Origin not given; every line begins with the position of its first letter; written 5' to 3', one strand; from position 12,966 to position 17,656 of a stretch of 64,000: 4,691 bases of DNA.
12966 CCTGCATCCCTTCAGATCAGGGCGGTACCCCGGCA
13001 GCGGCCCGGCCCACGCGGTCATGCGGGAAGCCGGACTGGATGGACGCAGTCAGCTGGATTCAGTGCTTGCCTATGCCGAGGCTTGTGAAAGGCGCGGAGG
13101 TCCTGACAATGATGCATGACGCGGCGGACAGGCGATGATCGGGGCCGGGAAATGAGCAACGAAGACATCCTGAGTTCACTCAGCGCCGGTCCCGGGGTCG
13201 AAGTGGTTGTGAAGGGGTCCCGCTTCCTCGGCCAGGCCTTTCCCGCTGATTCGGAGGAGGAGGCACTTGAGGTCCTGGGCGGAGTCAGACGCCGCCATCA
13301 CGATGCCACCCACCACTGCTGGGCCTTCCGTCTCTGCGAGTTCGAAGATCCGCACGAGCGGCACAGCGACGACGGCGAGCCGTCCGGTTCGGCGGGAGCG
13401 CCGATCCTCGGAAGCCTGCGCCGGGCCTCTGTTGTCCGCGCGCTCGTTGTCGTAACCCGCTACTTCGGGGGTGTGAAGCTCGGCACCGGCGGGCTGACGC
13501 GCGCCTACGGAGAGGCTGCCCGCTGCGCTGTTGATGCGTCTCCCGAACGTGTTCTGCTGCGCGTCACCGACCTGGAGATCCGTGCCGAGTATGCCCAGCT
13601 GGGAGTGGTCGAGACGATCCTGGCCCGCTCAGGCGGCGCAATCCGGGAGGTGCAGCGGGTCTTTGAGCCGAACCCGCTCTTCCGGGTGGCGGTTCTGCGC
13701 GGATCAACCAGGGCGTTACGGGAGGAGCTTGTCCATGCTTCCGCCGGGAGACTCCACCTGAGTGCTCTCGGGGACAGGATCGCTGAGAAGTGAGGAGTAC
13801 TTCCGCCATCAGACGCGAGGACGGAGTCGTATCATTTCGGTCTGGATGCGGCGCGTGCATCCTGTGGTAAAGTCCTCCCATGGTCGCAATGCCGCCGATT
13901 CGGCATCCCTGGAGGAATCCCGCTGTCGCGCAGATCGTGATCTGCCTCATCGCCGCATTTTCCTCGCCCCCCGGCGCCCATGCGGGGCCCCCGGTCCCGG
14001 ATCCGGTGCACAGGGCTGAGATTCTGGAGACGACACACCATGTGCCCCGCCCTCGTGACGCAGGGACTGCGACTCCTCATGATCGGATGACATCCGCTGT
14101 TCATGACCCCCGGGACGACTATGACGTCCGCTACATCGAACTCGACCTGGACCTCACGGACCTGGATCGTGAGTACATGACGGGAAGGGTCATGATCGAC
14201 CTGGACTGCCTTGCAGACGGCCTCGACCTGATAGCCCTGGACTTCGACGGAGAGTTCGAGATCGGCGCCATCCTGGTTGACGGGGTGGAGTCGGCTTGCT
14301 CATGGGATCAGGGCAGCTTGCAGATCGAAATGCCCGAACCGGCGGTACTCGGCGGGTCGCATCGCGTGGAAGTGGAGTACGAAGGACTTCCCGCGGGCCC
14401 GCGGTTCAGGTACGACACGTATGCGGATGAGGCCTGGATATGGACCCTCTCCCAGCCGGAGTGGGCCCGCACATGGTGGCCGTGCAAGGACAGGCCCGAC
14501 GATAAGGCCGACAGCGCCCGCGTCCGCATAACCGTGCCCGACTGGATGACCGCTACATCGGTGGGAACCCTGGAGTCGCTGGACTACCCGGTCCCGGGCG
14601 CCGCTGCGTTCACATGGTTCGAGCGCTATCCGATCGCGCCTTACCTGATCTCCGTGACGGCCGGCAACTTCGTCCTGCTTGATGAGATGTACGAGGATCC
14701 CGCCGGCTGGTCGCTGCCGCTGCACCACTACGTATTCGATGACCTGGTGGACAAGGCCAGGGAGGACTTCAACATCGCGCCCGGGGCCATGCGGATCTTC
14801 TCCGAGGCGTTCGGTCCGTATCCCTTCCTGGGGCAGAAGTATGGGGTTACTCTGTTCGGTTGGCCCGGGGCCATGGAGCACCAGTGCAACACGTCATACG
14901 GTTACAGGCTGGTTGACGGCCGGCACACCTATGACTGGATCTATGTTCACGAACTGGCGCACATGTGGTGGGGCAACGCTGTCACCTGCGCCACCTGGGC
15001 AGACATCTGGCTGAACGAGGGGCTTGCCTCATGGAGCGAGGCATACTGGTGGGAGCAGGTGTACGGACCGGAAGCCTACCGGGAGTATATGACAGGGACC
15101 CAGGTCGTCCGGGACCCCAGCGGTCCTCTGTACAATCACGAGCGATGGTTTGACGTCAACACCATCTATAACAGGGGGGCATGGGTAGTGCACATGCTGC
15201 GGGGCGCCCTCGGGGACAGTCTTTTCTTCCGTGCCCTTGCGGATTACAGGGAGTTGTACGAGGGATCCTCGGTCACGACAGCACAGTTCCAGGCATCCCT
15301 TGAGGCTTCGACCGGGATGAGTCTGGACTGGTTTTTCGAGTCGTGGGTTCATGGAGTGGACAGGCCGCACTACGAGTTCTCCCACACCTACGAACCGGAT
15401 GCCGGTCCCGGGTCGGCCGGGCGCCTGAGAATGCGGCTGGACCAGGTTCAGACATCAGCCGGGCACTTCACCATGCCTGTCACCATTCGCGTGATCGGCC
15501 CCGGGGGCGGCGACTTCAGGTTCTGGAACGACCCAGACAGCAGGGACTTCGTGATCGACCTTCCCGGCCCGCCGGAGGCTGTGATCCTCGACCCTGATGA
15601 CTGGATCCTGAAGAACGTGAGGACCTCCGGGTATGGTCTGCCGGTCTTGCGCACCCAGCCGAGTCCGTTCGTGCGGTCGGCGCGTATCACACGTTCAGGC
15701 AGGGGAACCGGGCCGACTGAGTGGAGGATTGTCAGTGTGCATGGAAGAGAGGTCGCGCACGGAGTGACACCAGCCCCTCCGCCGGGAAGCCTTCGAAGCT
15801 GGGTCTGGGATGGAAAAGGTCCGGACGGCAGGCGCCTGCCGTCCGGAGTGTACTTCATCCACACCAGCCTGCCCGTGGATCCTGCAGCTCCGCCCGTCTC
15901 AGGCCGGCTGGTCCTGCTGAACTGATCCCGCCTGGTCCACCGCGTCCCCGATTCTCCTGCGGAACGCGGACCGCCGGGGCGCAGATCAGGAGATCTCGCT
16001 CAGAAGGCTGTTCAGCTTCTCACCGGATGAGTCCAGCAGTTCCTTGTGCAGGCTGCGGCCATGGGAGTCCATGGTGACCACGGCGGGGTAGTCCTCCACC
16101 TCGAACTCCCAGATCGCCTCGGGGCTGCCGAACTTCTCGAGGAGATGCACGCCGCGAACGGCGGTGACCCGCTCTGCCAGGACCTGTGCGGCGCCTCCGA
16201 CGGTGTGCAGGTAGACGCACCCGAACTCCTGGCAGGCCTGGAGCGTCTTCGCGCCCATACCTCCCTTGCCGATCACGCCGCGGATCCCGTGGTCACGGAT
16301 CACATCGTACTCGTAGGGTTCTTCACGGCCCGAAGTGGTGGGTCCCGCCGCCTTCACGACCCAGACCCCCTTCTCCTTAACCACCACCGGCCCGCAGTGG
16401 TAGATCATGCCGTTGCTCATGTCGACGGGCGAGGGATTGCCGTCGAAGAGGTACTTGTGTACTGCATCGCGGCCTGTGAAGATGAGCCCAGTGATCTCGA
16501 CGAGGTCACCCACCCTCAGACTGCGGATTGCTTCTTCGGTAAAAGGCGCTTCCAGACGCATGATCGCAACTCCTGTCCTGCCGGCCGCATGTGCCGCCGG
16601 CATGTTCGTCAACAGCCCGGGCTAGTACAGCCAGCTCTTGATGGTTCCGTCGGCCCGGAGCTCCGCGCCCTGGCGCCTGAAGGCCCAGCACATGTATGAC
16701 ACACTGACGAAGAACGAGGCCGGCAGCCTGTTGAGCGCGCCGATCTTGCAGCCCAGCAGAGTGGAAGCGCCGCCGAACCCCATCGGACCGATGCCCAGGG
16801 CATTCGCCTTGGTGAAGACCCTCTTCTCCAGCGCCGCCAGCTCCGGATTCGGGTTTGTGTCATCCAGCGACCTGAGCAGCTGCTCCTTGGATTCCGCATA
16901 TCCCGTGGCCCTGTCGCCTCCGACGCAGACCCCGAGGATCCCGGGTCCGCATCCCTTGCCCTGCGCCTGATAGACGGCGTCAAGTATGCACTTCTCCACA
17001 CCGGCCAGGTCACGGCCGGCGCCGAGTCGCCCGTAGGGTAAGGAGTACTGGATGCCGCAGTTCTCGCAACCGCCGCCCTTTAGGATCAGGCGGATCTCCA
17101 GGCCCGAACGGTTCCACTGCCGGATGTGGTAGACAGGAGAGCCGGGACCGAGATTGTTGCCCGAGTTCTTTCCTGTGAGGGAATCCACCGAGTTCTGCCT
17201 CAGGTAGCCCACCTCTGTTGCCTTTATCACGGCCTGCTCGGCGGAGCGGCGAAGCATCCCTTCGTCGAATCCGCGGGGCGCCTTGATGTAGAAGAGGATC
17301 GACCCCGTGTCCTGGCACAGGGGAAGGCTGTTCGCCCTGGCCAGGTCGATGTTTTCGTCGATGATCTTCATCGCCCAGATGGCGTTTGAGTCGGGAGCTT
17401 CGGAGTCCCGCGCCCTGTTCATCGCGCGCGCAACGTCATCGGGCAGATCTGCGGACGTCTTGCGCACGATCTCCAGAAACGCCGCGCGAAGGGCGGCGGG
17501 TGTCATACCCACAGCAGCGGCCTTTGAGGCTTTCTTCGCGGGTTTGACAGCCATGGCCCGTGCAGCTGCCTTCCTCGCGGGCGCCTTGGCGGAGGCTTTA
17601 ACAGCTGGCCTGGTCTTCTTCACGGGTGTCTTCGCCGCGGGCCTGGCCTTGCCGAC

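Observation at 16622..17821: Fe-S fumarase/tartrate-dehydratase alpha subunit carrying a histone H1-like Lys/Ala/Pro-rich N-terminal tail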

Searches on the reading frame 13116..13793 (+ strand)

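Call 64: search_protein_families(library=pfam, proteins=[window:13116-13793:+], max_evalue=0.001)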
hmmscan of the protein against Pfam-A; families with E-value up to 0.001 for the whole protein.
window:13116-13793:+ (225 aa): 1 family
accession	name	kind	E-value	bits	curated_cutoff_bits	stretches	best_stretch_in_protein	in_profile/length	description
PF01205.25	UPF0029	-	8.2e-36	122.7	27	1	33-138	1-106/107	Uncharacterized protein family UPF0029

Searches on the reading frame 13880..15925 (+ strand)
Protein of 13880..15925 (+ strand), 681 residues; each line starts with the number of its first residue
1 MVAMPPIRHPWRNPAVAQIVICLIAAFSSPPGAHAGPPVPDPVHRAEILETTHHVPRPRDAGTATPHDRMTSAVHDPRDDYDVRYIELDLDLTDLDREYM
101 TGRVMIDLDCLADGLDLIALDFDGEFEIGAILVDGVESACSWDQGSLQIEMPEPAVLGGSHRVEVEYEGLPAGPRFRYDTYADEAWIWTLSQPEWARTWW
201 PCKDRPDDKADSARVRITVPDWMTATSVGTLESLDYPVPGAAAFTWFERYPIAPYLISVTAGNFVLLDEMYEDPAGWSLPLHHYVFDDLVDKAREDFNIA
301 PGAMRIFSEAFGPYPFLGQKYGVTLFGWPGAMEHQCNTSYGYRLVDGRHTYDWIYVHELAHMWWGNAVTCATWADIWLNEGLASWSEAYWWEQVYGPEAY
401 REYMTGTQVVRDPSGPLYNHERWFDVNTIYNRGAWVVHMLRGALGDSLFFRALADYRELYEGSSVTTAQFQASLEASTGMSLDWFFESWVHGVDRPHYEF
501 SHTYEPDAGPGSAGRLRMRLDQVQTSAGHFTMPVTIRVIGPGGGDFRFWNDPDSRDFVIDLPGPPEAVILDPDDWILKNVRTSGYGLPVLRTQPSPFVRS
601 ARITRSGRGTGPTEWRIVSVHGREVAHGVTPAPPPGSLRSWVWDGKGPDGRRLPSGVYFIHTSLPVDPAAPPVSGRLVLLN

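Call 3: search_protein_families(library=pfam, proteins=[window:13880-15925:+], max_evalue=0.01)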
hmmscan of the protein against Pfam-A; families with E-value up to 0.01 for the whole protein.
window:13880-15925:+ (681 aa): 2 families
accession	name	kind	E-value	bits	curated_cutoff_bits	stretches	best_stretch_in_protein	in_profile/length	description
PF01433.26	Peptidase_M1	-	1.2e-22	81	27.7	1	349-489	65-218/218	Peptidase family M1 domain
PF17900.6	Peptidase_M1_N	-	2e-06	28.5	25.8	1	88-255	9-185/186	Peptidase M1 N-terminal domain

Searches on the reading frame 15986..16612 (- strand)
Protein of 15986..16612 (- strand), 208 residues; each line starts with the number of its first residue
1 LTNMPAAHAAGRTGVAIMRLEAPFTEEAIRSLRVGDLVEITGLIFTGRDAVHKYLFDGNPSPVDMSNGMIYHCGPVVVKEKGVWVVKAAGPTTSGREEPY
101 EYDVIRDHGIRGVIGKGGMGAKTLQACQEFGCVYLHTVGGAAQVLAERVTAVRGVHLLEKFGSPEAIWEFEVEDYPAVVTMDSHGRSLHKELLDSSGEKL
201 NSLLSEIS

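Call 3: search_protein_families(library=pfam, proteins=[window:15986-16612:-], max_evalue=0.01)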
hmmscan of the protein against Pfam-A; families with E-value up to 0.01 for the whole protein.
window:15986-16612:- (208 aa): 1 family
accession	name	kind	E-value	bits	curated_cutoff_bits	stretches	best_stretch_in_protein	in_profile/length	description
PF05683.17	Fumerase_C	-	6.5e-53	179.6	22.2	1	5-191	16-204/205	Fumarase C-terminus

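Call 4: search_protein_families(library=ncbifam, proteins=[window:15986-16612:-], max_evalue=0.01)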
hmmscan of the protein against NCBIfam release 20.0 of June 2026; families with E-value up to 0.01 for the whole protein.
window:15986-16612:- (208 aa): 8 families
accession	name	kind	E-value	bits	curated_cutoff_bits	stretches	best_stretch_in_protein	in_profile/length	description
TIGR00723.1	ttdB_fumA_fumB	subfamily_domain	2.3e-50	170.9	145.15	1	28-191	2-169/169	FumA C-terminus/TtdB family hydratase beta subunit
NF006253.0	PRK08395.1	equivalog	8.4e-43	146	244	1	17-190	2-164/166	fumarate hydratase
NF004708.0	PRK06043.1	equivalog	1.3e-42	145.6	269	1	18-202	3-189/192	fumarate hydratase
NF006082.0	PRK08228.1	equivalog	1.2e-38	132.7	264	1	20-198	6-188/205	L(+)-tartrate dehydratase subunit beta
NF005310.0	PRK06842.1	equivalog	3.3e-34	118.2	238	1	18-190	3-174/185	Fe-S-containing hydro-lyase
NF011920.0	PRK15391.1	subfamily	1.1e-17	63.6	1094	1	33-193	378-539/548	class I fumarate hydratase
NF011919.0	PRK15390.1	equivalog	4.5e-17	61.5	1105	1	34-192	379-538/548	class I fumarate hydratase FumA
NF011921.0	PRK15392.1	equivalog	3e-16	59.1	1060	1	28-189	372-534/550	class I fumarate hydratase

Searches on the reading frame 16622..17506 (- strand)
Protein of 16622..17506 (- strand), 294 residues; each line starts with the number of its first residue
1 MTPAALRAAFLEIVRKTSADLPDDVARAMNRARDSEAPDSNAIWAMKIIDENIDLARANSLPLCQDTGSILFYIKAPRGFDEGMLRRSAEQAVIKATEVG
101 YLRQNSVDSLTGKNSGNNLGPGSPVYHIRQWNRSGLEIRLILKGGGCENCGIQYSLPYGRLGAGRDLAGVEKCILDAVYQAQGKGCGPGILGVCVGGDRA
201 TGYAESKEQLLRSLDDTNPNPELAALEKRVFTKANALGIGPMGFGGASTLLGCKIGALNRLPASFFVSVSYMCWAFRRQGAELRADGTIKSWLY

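Call 56: search_protein_representatives(protein=window:16622-17506:-)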
Query: 294 residues. Proteins with E-value up to 0.001 (for the whole library): 2127; up to 1e-10: 1075; up to 1e-30: 249. The best 150 are listed.
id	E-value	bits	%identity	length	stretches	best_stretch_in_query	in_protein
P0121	9.4e-120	415.7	64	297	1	7-294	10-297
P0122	3.4e-110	384.3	61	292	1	6-294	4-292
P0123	2.3e-109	381.6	59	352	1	8-292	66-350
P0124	1.0e-97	343.4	58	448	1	9-283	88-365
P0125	1.4e-90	319.9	52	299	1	4-293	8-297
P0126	4.2e-89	315.1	52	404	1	4-284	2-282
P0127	1.3e-88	313.5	68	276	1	88-294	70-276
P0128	3.9e-88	311.9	52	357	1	5-287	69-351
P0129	9.8e-88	310.6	51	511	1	7-292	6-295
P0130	5.2e-83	295.1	57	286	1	4-240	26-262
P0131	1.5e-78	280.4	61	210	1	84-292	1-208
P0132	1.5e-76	273.9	51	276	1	6-294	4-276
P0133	1.8e-76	273.6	47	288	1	9-279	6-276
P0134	1.9e-75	270.2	45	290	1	7-288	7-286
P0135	2.1e-75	270.1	53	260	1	6-248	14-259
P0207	3.1e-50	187.5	50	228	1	9-176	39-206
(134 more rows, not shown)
